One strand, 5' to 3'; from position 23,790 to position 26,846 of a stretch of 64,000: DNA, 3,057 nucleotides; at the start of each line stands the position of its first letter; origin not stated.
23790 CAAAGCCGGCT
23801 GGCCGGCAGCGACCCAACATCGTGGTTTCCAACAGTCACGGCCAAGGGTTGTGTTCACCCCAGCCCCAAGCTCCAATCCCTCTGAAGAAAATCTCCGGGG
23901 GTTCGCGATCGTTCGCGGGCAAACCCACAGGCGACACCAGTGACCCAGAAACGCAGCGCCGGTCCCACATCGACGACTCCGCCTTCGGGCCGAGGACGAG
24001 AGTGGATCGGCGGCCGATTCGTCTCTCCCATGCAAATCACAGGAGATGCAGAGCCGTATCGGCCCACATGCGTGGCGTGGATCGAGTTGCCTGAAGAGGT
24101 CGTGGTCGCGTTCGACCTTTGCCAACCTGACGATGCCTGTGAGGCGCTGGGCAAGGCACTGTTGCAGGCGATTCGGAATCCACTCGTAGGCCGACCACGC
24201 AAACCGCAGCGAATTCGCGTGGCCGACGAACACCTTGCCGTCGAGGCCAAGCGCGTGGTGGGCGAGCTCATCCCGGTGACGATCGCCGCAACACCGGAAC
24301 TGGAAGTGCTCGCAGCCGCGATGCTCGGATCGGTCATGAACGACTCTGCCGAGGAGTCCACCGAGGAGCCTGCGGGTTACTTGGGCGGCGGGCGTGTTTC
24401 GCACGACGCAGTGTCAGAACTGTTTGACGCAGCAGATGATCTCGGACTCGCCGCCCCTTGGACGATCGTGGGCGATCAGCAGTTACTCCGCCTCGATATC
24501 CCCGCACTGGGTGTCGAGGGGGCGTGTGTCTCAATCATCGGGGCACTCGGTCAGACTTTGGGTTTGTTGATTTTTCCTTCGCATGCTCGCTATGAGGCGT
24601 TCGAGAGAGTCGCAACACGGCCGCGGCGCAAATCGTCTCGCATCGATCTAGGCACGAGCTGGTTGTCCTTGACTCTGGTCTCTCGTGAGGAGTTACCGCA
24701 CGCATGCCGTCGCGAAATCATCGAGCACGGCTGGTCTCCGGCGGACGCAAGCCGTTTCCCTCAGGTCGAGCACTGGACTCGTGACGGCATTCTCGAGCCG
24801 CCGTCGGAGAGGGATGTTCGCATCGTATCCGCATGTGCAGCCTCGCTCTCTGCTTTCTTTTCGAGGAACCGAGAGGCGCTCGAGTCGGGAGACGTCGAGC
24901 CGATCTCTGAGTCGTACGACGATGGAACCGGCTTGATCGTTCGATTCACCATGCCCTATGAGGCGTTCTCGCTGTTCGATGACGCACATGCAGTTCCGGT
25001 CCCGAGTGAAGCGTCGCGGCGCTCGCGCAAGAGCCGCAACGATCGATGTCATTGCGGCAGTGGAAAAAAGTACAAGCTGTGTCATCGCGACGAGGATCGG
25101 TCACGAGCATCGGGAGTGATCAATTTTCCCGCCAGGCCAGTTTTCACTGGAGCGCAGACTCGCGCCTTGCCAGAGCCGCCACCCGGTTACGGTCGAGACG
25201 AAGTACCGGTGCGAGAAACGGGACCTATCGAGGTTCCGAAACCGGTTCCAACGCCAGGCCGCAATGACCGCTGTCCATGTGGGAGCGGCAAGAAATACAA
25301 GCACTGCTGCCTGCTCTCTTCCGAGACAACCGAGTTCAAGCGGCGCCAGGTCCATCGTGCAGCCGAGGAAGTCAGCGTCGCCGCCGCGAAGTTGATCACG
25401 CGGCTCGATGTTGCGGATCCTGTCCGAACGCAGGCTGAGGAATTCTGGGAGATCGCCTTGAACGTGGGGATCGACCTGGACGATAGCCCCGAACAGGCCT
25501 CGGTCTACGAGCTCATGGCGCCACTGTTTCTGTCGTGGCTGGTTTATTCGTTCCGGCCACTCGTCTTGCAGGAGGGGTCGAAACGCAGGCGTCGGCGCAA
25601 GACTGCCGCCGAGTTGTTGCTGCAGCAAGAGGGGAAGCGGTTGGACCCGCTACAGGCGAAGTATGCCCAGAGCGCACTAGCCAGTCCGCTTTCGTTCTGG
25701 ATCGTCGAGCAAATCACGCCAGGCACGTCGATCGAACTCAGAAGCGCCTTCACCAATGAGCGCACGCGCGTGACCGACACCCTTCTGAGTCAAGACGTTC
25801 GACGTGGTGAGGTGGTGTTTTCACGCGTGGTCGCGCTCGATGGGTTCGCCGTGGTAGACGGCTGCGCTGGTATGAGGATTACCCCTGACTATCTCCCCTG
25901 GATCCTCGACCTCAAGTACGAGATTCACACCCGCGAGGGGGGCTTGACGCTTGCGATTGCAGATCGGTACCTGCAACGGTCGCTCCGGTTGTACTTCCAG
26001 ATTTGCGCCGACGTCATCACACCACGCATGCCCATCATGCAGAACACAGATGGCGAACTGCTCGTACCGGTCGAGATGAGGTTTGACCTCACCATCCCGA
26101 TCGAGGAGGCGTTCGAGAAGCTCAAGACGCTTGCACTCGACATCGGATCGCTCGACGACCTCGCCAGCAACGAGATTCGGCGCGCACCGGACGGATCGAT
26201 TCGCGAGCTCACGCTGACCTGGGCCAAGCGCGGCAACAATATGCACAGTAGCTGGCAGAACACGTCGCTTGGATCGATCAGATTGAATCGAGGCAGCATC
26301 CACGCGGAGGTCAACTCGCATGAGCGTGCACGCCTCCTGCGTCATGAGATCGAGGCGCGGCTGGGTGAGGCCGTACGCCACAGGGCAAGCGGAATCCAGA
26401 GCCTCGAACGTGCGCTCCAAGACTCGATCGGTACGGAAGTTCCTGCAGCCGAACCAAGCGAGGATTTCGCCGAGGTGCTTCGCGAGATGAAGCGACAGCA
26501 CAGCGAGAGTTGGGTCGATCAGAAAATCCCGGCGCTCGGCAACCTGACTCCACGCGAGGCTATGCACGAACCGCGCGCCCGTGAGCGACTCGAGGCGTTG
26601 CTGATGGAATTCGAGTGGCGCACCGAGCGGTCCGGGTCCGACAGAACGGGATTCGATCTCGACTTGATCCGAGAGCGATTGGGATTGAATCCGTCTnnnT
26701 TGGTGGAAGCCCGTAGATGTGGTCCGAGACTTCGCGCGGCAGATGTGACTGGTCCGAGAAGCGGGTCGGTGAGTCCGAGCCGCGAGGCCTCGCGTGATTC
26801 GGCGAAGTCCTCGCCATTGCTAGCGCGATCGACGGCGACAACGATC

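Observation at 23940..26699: Large SEC-C-motif protein embedded between the cas remnant and the intact adaptation module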

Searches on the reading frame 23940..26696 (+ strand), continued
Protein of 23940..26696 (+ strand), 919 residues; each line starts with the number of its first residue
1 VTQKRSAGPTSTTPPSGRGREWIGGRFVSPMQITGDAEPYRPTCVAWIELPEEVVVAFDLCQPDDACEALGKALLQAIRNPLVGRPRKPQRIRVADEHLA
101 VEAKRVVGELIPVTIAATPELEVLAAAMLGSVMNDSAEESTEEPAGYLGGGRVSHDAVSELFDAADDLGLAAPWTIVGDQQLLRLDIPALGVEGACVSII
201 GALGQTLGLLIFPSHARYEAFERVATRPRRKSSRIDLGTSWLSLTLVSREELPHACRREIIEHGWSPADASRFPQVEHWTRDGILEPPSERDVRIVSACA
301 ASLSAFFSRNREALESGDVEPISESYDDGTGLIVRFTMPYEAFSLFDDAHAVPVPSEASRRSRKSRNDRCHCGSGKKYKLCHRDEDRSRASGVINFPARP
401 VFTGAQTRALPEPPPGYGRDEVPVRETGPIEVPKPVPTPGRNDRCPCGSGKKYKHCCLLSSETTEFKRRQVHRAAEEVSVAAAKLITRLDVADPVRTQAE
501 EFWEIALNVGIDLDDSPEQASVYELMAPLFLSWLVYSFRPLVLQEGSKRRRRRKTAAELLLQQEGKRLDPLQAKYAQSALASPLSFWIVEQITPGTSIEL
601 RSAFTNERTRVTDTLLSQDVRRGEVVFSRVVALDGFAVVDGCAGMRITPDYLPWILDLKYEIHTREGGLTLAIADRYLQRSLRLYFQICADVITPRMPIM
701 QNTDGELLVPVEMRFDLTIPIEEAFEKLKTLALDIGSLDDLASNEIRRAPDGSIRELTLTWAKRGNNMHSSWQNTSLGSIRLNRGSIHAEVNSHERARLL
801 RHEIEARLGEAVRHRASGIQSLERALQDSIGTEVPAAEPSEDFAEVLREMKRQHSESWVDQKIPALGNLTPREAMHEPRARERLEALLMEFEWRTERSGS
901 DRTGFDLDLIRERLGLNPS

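Call 91: search_protein_families(library=pfam, proteins=[L155:5974-7332:+, L154:5992-7410:+, P0192, P0209, L004:9989-11344:+], max_evalue=0.01)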
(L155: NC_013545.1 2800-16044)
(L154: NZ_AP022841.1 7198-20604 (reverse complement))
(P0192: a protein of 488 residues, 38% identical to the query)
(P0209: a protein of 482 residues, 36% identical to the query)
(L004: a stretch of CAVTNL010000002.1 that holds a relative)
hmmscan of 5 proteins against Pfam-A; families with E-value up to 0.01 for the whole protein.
L155:5974-7332:+ (453 aa): 0 families

L154:5992-7410:+ (473 aa): 1 family
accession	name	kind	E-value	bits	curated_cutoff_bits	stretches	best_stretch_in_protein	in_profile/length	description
PF02810.21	SEC-C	-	3.9e-10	39.8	20.4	1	5-22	1-18/19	SEC-C motif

P0192 (488 aa): 1 family
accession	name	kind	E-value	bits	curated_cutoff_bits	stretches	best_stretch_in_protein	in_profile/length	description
PF02810.21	SEC-C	-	3.3e-10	40.1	20.4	1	10-28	1-19/19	SEC-C motif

P0209 (482 aa): 2 families
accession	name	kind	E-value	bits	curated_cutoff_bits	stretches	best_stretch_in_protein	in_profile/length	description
PF02810.21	SEC-C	-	1e-09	38.5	20.4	1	7-25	1-19/19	SEC-C motif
PF09722.15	Xre_MbcA_ParS_C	-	0.00042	20.7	24.5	1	417-450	12-45/51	Antitoxin Xre/MbcA/ParS C-terminal toxin-binding domain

L004:9989-11344:+ (452 aa): 2 families
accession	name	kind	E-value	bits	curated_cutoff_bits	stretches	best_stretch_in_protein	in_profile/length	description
PF02810.21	SEC-C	-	9.3e-11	41.8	20.4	1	6-23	1-18/19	SEC-C motif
PF09722.15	Xre_MbcA_ParS_C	-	0.00054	20.3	24.5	1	386-418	13-45/51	Antitoxin Xre/MbcA/ParS C-terminal toxin-binding domain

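Call 103: search_protein_families(library=padloc, alignment_id=A5, max_evalue=0.00001)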
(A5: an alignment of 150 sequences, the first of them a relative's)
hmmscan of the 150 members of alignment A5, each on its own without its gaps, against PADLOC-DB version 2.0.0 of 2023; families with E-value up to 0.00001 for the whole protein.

A. member 1, L001:2364-2777:+ (138 aa): 0 families

B. families by the number of members that match (of 150 scanned): 153 families (the first 25 are shown)
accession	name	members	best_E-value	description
PDLC04135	mad3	3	3e-30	mads_3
PDLC04042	PD-T4-6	2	4.3e-91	-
PDLC04053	PD-T4-6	2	2e-90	-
PDLC04061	PD-T4-6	2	1.5e-87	-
PDLC04043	PD-T4-6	2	3.7e-87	-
PDLC04060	PD-T4-6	2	1.5e-85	-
PDLC04054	PD-T4-6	2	3e-84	-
PDLC04039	PD-T4-6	2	7.5e-78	-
PDLC04052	PD-T4-6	2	1.8e-77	-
PDLC04138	mad6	2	2.1e-75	mads_6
PDLC04040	PD-T4-6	2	3.5e-74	-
PDLC04057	PD-T4-6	2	6.1e-73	-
PDLC04047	PD-T4-6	2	1.8e-69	-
PDLC04041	PD-T4-6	2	2.9e-69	-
PDLC04048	PD-T4-6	2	2.8e-66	-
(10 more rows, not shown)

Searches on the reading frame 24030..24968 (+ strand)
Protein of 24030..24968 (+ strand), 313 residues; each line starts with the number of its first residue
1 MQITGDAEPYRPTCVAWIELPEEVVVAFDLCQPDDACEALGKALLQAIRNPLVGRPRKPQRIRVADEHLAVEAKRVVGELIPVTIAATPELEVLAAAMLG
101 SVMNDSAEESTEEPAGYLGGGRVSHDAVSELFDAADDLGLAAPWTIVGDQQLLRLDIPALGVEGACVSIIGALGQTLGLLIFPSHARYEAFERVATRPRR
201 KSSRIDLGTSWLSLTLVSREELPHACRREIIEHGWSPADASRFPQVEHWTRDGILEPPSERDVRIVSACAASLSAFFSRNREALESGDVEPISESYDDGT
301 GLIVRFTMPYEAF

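Call 40: find_related_loci(query=A4, collection=metagenome_contigs, flank=10000)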
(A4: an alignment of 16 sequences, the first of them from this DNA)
Query A4 (313 aa) in metagenome_contigs; peptide patterns used: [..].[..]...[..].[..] (x = any residue, [..] = any of these).
170 stretches matched a pattern; 63 encode a relative of the query (tblastn E <= 1e-3); 63 distinct loci.
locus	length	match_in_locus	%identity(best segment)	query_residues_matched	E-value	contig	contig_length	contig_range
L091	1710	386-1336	60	1-313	6e-122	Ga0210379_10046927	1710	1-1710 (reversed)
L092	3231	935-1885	60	1-313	5e-110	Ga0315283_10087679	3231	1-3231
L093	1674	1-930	56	8-313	3e-108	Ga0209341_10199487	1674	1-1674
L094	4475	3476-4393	50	3-313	4e-92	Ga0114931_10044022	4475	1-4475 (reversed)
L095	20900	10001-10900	48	8-313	8e-86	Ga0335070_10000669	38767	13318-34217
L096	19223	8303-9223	49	3-312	6e-84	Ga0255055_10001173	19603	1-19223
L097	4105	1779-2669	47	8-310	1e-81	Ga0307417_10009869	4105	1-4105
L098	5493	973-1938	44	3-313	1e-80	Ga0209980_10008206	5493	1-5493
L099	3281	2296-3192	46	9-312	5e-81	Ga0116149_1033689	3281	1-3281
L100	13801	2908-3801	46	8-313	5e-80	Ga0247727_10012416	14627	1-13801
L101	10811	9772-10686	47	3-313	1e-79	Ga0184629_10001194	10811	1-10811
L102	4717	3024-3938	47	3-313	7e-80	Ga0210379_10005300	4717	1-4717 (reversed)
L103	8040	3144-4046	47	8-312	7e-79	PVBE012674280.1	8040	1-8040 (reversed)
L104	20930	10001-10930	46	3-313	6e-79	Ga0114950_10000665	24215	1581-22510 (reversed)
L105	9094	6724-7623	49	8-313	4e-79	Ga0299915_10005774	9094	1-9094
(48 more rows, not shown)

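Call 41: find_related_loci(query=A4, collection=viral_contigs, flank=10000)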
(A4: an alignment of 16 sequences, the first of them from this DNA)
Query A4 (313 aa) in viral_contigs; peptide patterns used: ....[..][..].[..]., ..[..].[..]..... (x = any residue, [..] = any of these).
22 stretches matched a pattern, but none encodes a relative of the query by tblastn (E <= 1e-3).
